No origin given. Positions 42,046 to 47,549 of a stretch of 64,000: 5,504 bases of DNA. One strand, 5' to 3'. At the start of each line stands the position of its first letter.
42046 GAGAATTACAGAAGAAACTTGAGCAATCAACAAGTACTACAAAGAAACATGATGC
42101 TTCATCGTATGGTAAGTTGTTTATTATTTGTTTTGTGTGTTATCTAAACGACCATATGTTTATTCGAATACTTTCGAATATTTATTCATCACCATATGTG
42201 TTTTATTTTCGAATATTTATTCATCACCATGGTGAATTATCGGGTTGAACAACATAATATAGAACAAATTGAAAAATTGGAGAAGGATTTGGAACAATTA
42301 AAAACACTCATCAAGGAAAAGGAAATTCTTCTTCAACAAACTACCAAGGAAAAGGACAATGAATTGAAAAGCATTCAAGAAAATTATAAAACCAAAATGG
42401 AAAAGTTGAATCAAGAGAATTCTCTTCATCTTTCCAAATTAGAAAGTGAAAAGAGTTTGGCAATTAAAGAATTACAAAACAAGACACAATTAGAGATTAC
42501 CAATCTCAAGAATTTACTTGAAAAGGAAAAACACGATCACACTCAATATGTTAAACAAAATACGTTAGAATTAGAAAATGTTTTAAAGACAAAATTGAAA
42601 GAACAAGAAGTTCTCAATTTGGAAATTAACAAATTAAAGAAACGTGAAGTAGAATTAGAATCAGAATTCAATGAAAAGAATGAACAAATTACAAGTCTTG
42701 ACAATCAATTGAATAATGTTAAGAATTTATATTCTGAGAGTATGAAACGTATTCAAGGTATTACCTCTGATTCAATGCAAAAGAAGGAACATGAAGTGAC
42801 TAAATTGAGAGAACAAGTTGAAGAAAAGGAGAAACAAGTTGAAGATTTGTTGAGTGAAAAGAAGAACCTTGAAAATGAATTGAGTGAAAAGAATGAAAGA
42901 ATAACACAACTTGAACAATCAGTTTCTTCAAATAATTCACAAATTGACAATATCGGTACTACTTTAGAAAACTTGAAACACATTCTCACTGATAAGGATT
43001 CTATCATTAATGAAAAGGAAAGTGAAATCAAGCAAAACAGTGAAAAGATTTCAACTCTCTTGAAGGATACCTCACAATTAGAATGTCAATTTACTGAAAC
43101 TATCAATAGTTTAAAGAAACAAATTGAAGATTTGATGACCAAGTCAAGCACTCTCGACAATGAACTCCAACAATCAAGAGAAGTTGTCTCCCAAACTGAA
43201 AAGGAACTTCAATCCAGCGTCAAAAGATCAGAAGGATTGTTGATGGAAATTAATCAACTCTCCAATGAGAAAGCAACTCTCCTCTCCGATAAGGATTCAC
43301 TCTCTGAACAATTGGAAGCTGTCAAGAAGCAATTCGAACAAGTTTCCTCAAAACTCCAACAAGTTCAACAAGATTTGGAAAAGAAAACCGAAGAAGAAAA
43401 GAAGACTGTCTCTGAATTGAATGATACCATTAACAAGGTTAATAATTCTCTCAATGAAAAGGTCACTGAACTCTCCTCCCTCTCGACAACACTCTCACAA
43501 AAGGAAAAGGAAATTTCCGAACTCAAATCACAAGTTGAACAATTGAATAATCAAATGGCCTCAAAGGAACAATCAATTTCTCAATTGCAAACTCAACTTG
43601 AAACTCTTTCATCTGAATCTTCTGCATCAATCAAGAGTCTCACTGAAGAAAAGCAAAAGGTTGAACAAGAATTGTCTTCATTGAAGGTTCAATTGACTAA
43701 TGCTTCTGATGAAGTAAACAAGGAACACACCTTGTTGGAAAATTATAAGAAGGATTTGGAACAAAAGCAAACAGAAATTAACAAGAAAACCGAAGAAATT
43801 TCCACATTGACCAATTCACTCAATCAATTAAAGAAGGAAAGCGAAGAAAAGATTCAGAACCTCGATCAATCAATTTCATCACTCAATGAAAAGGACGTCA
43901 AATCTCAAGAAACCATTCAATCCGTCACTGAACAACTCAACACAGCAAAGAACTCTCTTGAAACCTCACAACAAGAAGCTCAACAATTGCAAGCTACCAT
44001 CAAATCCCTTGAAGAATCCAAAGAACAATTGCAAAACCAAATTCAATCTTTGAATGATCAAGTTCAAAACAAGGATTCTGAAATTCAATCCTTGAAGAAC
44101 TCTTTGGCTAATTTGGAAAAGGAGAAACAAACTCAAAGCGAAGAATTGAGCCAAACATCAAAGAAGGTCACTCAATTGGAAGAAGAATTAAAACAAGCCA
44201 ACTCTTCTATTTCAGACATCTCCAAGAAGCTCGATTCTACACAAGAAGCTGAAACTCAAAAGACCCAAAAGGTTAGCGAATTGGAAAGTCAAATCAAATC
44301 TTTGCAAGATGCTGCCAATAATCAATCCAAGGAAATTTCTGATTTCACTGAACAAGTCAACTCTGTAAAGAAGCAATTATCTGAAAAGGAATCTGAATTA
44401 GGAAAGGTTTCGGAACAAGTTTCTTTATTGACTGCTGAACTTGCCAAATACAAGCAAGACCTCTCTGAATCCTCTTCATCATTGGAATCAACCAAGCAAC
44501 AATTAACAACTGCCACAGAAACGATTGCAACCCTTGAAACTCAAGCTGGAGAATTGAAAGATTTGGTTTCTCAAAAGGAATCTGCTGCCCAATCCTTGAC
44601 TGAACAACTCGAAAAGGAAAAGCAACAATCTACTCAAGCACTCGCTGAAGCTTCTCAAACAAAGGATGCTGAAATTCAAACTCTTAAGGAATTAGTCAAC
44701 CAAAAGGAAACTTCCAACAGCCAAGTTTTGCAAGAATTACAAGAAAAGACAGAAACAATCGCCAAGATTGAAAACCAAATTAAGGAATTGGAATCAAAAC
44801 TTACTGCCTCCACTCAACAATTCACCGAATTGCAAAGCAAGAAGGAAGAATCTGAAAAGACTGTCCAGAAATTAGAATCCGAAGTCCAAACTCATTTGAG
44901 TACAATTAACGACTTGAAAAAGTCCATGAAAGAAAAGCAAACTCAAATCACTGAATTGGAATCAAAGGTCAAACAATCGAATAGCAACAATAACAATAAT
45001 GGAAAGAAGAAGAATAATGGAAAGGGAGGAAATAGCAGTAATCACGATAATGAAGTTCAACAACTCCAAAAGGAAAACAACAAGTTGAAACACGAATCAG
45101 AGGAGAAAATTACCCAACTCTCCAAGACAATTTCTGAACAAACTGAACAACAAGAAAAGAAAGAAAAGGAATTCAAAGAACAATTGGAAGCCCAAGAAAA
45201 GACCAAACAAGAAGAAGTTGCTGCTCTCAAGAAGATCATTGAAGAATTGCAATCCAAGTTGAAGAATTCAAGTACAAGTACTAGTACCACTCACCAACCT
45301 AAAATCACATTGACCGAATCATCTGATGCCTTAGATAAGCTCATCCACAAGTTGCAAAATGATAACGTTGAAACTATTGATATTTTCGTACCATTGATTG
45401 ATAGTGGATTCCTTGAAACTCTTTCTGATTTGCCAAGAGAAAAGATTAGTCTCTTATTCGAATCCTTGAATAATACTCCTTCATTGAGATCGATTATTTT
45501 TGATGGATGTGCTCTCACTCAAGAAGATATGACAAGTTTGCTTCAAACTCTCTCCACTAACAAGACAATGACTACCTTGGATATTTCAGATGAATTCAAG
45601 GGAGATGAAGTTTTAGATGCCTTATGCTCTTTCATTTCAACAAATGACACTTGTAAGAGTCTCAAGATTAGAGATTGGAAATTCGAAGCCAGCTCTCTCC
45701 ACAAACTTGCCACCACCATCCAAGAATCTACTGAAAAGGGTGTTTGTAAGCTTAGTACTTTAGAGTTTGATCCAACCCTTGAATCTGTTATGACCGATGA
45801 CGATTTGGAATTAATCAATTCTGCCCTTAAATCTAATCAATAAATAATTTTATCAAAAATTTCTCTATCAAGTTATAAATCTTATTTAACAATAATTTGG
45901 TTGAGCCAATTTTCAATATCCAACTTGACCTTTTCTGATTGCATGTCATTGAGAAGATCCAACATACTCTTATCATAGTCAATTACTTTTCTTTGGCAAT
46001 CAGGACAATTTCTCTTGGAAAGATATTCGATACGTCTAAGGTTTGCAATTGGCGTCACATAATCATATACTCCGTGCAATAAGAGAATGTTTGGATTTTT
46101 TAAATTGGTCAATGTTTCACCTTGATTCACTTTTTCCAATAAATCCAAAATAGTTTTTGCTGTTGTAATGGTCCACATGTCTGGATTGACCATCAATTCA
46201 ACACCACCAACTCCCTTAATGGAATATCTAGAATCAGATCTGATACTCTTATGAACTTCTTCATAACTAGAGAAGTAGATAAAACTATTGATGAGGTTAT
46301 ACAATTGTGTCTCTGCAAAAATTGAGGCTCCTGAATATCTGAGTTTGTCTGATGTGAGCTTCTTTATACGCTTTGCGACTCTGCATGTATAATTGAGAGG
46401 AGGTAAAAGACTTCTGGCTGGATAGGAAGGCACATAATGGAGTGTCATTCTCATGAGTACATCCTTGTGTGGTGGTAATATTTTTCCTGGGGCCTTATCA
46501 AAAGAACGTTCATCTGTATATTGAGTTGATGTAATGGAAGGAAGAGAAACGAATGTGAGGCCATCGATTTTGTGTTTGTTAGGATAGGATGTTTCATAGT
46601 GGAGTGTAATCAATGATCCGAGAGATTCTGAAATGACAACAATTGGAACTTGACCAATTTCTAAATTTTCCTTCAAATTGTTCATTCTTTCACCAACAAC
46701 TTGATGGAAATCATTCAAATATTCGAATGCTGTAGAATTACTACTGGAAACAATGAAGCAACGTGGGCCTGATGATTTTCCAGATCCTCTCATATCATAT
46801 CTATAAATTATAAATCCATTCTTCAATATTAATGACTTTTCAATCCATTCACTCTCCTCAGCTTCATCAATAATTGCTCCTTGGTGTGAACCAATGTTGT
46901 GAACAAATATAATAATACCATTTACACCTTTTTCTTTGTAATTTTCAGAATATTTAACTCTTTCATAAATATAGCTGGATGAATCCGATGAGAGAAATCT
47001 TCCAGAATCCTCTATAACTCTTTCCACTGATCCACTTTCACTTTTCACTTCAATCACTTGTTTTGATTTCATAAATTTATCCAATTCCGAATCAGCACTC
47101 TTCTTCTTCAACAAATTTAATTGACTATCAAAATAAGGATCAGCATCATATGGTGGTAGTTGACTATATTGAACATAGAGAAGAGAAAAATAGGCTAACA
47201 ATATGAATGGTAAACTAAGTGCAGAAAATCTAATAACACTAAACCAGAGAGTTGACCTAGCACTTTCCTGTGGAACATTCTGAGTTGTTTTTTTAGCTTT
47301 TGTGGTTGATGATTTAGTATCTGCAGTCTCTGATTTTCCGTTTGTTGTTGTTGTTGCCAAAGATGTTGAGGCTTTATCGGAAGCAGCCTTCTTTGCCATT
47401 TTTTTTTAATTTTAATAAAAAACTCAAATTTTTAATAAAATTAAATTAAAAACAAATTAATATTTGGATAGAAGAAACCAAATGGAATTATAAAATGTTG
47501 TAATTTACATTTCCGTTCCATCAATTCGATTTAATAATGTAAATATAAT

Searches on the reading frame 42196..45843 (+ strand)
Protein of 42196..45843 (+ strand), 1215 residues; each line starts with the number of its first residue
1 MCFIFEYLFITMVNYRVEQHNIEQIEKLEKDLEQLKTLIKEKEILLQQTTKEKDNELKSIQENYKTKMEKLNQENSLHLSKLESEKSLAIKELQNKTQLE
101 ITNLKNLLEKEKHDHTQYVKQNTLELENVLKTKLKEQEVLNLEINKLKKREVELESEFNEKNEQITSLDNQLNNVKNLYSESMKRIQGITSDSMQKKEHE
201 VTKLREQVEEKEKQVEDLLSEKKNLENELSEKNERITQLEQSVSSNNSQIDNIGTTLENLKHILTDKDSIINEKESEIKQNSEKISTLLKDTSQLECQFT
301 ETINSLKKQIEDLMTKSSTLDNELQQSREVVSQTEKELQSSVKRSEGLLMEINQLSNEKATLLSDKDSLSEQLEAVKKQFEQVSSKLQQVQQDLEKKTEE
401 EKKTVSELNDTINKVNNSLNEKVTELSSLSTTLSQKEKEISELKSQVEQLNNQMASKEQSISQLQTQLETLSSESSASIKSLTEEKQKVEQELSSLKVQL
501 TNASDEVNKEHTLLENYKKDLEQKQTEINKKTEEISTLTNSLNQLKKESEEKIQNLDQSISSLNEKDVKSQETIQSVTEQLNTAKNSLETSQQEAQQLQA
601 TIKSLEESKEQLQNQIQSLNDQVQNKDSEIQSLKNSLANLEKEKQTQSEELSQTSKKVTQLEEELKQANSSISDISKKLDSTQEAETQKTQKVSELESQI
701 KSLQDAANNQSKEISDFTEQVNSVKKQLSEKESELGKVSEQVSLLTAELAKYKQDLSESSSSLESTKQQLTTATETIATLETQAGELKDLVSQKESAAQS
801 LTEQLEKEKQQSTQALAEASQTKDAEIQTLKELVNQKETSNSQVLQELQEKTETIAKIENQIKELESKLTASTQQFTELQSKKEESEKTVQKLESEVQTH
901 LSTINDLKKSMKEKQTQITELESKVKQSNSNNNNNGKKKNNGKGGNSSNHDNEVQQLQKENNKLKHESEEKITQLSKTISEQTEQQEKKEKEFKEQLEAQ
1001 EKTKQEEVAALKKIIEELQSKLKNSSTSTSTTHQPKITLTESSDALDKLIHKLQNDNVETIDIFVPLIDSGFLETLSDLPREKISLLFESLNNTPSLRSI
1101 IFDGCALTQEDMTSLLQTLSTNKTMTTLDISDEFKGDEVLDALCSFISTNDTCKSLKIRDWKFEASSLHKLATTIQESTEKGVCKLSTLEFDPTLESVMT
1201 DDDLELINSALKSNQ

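Call 10: find_encoding_contigs(protein=window:42196-45843:+, flank=10000, max_places=4)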
Protein window:42196-45843:+ (1215 aa): no gene with exactly this product is on record in the collection.

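Call 48: search_protein_families(library=pfam, proteins=[window:42196-45843:+], max_evalue=0.001)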
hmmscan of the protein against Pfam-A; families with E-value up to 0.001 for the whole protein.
window:42196-45843:+ (1215 aa): 10 families
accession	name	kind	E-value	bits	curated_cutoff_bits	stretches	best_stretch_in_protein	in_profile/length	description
PF04108.17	ATG17_like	-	1.4e-07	31.8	43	1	323-598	7-294/355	Autophagy protein ATG17-like domain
PF12795.12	MscS_porin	-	1.7e-05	25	34.4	1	362-555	28-221/238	Mechanosensitive ion channel porin domain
PF14362.11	DUF4407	-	3.3e-05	23.8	31.3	1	881-999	119-238/297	Domain of unknown function (DUF4407)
PF06785.16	UPF0242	-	9.3e-05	23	33.5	1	800-927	60-182/194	Uncharacterised protein family (UPF0242) N-terminus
PF24627.1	PUMA_CC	-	0.00018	21.9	30.1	1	860-932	1-73/74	PUMA coiled-coil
PF13166.12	AAA_13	-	0.00023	20.4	36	1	352-544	285-469/713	AAA domain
PF12325.13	TMF_TATA_bd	-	0.00031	21.3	29.1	1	615-710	13-111/115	TATA element modulatory factor 1 TATA binding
PF07888.16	CALCOCO1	-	0.00042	19.8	36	1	484-643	66-221/496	Calcium binding and coiled-coil domain (CALCOCO1) like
PF25764.1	KIF21A_4th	-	0.00088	19.4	33.1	1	591-725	5-138/183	KIF21A-like domain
PF05010.19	TACC_C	-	0.00099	19.3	29.9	1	429-599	13-191/201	Transforming acidic coiled-coil-containing protein (TACC), C-terminal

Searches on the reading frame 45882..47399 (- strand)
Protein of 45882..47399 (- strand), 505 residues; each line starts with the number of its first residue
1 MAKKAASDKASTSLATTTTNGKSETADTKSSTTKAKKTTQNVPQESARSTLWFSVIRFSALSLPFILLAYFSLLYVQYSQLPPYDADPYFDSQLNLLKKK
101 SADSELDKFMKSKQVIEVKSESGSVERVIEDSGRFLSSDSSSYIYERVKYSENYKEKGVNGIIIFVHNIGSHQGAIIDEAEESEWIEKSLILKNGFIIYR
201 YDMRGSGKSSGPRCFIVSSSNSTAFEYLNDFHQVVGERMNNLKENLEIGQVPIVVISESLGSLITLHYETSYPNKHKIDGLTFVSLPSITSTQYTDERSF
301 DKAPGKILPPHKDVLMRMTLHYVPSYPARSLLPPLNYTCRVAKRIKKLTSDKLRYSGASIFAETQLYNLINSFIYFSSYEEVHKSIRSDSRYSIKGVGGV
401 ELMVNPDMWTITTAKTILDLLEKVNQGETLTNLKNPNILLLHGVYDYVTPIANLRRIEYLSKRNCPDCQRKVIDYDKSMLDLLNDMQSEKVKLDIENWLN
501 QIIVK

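Call 9: find_encoding_contigs(protein=window:45882-47399:-, flank=10000, max_places=4)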
Protein window:45882-47399:- (505 aa): no gene with exactly this product is on record in the collection.

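Call 48: search_protein_families(library=pfam, proteins=[window:45882-47399:-], max_evalue=0.001)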
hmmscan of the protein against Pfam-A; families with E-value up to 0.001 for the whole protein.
window:45882-47399:- (505 aa): 2 families
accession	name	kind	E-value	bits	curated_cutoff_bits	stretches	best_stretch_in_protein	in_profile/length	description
PF12146.15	Hydrolase_4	-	7.5e-14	52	27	1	162-367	6-177/239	Serine aminopeptidase, S33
PF00561.26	Abhydrolase_1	-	1.7e-07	31.6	25.8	1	188-286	20-102/245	alpha/beta hydrolase fold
